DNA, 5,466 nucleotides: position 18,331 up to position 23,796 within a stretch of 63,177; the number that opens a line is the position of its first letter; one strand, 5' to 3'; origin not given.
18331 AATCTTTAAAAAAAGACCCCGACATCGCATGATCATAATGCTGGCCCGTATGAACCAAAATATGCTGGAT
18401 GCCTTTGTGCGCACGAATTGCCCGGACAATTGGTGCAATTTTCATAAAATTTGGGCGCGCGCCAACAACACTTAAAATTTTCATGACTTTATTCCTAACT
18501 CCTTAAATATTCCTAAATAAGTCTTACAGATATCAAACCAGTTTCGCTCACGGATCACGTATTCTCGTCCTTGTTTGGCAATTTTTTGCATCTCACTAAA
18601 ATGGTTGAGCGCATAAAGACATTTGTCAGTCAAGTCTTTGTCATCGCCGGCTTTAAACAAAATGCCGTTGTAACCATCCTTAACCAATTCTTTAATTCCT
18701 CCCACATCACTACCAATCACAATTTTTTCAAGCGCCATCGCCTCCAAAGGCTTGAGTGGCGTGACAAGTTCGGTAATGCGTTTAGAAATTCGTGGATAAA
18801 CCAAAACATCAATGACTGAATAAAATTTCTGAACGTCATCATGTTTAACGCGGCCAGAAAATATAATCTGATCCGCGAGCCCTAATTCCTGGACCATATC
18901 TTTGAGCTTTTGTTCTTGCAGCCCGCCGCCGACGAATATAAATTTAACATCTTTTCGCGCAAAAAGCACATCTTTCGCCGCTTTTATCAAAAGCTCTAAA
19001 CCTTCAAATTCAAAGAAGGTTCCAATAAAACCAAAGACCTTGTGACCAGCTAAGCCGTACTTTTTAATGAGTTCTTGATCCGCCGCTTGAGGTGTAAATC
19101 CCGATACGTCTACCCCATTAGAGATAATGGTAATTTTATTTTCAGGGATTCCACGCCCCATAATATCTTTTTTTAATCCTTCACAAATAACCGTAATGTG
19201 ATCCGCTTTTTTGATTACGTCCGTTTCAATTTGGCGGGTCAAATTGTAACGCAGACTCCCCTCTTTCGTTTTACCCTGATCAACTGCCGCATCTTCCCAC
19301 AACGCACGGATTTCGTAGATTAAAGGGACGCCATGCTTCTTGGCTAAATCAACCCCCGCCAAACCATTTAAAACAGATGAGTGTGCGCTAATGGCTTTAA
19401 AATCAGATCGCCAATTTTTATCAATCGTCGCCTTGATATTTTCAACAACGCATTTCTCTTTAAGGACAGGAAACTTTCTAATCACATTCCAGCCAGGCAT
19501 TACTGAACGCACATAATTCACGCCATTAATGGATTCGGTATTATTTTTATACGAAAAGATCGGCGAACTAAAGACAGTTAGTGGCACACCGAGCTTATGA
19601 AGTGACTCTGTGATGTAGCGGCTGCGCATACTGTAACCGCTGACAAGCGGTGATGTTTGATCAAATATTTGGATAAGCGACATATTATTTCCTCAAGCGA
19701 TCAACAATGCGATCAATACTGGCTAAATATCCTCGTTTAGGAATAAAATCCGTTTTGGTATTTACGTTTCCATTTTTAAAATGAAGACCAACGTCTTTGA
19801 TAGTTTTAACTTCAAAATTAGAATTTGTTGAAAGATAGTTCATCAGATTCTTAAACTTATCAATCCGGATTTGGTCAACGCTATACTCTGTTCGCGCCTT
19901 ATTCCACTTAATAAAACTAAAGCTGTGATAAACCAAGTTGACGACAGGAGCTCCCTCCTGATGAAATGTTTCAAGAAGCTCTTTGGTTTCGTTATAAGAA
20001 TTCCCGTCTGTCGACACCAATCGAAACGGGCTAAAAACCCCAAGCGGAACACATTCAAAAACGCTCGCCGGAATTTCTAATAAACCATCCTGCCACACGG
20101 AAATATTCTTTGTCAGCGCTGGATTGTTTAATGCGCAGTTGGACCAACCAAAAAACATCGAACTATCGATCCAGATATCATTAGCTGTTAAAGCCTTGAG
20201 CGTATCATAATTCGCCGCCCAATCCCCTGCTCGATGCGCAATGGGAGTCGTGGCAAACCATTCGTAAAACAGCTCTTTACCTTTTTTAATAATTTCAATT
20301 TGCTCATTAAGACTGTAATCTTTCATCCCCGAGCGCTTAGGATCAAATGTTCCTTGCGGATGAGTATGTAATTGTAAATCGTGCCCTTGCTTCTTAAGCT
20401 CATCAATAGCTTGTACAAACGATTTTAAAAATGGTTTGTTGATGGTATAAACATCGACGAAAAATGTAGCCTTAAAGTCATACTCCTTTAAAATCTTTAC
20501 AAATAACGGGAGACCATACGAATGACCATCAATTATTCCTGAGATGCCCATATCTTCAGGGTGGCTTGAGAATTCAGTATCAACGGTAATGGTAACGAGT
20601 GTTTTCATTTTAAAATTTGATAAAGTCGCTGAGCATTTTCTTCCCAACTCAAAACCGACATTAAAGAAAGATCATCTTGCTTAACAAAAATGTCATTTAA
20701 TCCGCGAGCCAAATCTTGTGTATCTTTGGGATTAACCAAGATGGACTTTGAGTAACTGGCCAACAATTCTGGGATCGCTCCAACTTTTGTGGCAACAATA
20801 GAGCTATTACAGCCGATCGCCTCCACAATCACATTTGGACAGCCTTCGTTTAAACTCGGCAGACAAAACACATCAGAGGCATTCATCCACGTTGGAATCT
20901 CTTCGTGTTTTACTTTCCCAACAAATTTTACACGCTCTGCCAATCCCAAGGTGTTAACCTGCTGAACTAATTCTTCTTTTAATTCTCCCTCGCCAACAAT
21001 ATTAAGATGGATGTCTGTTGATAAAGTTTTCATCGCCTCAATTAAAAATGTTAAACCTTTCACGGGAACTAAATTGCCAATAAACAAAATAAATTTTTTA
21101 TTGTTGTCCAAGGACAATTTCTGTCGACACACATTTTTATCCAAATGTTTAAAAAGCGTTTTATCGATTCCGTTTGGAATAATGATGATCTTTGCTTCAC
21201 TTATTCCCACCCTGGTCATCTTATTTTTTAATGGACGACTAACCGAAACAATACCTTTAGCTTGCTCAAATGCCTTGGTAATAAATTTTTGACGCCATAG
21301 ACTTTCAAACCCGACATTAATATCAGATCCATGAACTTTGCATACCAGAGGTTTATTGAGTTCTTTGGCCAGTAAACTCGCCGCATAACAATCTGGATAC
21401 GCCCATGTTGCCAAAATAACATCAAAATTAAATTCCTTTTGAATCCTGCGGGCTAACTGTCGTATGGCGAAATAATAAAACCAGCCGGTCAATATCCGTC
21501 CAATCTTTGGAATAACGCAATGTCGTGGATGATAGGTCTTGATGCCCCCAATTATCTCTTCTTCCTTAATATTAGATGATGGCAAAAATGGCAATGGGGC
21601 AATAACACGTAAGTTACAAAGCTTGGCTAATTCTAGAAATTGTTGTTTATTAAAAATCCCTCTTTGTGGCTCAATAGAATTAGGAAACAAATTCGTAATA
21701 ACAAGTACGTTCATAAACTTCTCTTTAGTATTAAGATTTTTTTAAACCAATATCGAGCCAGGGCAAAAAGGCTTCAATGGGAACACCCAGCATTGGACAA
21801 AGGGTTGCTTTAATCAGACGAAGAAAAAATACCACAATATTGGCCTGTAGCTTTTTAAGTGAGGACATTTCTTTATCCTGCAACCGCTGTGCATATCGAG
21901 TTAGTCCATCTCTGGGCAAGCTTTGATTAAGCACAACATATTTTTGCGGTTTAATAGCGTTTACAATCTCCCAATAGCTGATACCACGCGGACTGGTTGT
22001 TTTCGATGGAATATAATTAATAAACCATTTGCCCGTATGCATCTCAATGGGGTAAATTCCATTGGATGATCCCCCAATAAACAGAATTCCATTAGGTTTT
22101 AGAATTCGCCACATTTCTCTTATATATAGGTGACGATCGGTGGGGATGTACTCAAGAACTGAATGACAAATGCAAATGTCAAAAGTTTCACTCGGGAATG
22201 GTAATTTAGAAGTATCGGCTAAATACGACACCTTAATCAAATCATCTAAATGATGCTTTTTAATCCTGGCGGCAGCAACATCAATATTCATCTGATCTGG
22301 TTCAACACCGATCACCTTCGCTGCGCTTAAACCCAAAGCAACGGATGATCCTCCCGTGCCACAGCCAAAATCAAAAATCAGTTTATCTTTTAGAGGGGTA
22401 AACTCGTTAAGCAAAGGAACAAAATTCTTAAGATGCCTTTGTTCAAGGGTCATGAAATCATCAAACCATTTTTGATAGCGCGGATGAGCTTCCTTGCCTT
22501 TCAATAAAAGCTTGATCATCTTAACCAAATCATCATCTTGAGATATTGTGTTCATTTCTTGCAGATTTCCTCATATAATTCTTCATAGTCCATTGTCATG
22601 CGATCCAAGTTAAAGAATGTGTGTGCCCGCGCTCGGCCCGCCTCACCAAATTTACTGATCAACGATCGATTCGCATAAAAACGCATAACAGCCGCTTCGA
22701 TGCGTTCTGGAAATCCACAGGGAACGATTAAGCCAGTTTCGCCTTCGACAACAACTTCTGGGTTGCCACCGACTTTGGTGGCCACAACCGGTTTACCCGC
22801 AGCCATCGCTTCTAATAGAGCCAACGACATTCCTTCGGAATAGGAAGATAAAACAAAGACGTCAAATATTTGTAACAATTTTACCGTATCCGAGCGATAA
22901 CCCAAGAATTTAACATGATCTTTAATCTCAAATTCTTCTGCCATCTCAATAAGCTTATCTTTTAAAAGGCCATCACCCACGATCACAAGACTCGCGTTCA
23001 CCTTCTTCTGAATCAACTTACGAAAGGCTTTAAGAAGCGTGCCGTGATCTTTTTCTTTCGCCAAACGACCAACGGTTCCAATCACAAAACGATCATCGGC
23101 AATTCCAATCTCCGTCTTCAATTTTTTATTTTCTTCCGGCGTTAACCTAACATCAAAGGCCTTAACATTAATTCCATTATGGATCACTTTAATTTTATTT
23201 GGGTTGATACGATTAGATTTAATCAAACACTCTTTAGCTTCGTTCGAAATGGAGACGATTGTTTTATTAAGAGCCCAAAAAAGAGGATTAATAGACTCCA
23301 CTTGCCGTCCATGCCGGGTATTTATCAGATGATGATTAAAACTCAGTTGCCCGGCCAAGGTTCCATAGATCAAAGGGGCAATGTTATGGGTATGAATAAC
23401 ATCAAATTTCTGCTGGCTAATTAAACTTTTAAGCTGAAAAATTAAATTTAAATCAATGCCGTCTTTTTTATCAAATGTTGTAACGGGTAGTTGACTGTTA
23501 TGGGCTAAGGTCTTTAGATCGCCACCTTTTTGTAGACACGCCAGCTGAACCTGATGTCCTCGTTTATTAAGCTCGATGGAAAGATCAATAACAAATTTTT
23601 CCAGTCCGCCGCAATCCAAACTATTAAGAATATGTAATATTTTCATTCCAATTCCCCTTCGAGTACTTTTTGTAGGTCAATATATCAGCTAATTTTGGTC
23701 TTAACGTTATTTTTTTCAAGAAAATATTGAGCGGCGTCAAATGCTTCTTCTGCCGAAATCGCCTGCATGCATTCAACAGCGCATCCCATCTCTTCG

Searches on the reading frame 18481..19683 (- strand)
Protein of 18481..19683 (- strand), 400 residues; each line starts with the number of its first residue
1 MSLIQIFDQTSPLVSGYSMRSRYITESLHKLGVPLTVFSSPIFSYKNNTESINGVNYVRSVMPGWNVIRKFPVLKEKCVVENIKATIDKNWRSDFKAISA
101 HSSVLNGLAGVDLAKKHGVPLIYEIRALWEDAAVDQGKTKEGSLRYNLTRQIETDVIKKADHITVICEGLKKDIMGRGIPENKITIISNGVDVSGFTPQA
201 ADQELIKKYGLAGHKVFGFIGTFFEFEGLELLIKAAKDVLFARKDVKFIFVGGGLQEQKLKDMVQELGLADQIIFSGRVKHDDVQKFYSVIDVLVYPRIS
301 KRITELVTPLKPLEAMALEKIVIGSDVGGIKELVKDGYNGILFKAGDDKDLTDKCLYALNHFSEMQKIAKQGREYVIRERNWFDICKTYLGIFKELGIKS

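Call 20: search_protein_families(library=pfam, proteins=[window:18481-19683:-], max_evalue=0.001)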
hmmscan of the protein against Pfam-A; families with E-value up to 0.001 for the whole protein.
window:18481-19683:- (400 aa): 5 families
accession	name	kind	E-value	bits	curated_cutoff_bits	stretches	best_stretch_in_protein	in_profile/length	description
PF00534.26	Glycos_transf_1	-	2.9e-33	115.3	26.4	1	204-374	4-171/172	Glycosyl transferases group 1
PF13692.12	Glyco_trans_1_4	-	7.5e-30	104.5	27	1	215-360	2-141/142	Glycosyl transferases group 1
PF13439.12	Glyco_transf_4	-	1.8e-14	54.5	28.5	1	22-193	9-168/170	Glycosyltransferase Family 4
PF13579.12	Glyco_trans_4_4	-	3.1e-12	47.6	29.7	1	16-190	2-158/158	Glycosyl transferase 4-like domain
PF13524.12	Glyco_trans_1_2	-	1.5e-06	28.6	25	1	244-382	13-135/144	Glycosyl transferase-like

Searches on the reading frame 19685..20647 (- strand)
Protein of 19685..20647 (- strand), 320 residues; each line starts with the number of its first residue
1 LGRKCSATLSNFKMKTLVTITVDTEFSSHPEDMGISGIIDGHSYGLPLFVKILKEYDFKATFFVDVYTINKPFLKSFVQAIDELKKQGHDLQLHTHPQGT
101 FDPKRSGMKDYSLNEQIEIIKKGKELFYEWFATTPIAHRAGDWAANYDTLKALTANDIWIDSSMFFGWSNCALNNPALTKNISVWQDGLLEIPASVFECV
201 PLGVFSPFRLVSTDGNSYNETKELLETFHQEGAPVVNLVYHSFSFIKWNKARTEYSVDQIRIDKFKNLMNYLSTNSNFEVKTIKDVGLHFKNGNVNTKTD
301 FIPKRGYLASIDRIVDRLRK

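Call 46: search_protein_families(library=pfam, proteins=[window:19685-20647:-], max_evalue=0.0001)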
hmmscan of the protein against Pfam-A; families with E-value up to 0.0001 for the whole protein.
window:19685-20647:- (320 aa): 1 family
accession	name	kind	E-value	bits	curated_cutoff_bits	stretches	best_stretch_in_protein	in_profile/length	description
PF01522.26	Polysacc_deac_1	-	3.5e-07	30.6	23.1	1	45-151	20-114/124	Polysaccharide deacetylase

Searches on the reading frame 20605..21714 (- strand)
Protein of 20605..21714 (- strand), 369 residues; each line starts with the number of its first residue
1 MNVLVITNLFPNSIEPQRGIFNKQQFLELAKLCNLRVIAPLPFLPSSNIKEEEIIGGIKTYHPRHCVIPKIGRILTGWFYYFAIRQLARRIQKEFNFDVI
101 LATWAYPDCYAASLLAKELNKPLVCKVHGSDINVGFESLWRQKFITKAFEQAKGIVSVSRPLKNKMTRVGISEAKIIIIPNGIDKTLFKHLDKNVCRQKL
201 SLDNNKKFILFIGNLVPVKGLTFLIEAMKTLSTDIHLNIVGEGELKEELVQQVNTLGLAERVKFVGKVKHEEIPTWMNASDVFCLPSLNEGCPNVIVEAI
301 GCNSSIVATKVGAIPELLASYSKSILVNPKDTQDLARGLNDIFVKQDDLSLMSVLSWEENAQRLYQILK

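Call 46: search_protein_families(library=pfam, proteins=[window:20605-21714:-], max_evalue=0.0001)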
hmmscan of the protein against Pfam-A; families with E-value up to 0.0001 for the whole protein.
window:20605-21714:- (369 aa): 5 families
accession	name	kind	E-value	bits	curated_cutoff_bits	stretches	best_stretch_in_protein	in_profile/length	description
PF00534.26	Glycos_transf_1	-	1.5e-34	119.5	26.4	1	196-346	5-159/172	Glycosyl transferases group 1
PF13692.12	Glyco_trans_1_4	-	5.4e-33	114.7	27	1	207-341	2-138/142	Glycosyl transferases group 1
PF13439.12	Glyco_transf_4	-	4.5e-18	66.3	28.5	1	62-185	39-168/170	Glycosyltransferase Family 4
PF13579.12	Glyco_trans_4_4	-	1.7e-08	35.4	29.7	1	78-182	54-158/158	Glycosyl transferase 4-like domain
PF13477.12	Glyco_trans_4_2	-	6.8e-06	26.7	23.4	1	79-157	58-137/139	Glycosyl transferase 4-like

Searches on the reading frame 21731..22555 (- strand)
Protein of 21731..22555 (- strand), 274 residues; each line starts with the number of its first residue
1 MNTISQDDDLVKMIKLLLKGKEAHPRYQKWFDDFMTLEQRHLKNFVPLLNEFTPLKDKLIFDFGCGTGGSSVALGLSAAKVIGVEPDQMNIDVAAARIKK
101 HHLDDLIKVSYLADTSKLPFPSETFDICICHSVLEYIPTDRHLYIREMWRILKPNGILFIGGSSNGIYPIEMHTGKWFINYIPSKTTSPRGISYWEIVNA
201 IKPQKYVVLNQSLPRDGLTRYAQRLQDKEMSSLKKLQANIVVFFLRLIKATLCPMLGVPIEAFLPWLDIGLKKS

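Call 46: search_protein_families(library=pfam, proteins=[window:21731-22555:-], max_evalue=0.0001)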
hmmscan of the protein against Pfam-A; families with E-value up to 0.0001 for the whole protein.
window:21731-22555:- (274 aa): 10 families
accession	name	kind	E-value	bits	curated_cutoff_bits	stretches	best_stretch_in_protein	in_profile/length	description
PF08241.18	Methyltransf_11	-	2e-20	73.6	21.2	1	62-160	2-95/95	Methyltransferase domain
PF13649.12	Methyltransf_25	-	1.9e-16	61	27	1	60-156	1-97/97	Methyltransferase domain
PF08242.18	Methyltransf_12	-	4.2e-13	50.3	30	1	62-158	2-98/98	Methyltransferase domain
PF13847.12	Methyltransf_31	-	1.1e-11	45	27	1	59-161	6-110/145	Methyltransferase domain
PF13489.12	Methyltransf_23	-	3.7e-10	40.2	27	1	51-160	15-116/164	Methyltransferase domain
PF01209.24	Ubie_methyltran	-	1.3e-08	35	20.1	1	33-183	25-175/233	ubiE/COQ5 methyltransferase family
PF06325.19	PrmA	-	1.6e-07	31.5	22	1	56-162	161-260/296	Ribosomal protein L11 methyltransferase (PrmA)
PF01739.24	CheR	-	1.1e-05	25.4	27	0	105-163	118-176/195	CheR methyltransferase, SAM binding domain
PF03141.22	Methyltransf_29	-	6e-05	22.3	23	1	108-162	165-219/506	Putative S-adenosyl-L-methionine-dependent methyltransferase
PF05148.21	Methyltransf_8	-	8.2e-05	23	27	0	106-161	104-157/219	Hypothetical methyltransferase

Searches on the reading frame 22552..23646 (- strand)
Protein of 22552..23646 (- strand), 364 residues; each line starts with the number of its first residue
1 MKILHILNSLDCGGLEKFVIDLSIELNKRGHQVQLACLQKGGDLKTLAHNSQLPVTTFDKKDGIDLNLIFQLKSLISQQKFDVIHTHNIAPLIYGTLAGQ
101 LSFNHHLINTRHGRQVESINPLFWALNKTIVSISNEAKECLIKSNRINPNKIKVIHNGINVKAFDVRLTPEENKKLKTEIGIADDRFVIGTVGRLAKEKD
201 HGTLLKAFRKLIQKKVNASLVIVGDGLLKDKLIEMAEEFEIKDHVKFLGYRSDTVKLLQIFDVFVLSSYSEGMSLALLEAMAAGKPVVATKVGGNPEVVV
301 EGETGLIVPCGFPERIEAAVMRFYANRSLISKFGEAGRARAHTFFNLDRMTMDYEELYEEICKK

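Call 46: search_protein_families(library=pfam, proteins=[window:22552-23646:-], max_evalue=0.0001)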
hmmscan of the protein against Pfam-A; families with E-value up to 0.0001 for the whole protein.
window:22552-23646:- (364 aa): 6 families
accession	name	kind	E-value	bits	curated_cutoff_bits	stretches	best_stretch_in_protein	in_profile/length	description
PF00534.26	Glycos_transf_1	-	3.3e-46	157.4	26.4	1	175-339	4-171/172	Glycosyl transferases group 1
PF13692.12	Glyco_trans_1_4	-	1e-36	126.8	27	1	187-326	2-142/142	Glycosyl transferases group 1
PF13439.12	Glyco_transf_4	-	1.4e-23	84.2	28.5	1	13-161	2-168/170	Glycosyltransferase Family 4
PF13477.12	Glyco_trans_4_2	-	9.5e-12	45.7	23.4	1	17-142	11-136/139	Glycosyl transferase 4-like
PF13579.12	Glyco_trans_4_4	-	1.3e-07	32.6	29.7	1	13-158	1-158/158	Glycosyl transferase 4-like domain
PF20706.3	GT4-conflict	-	3.5e-05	23.4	26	0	180-294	193-315/385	Family 4 Glycosyltransferase in conflict systems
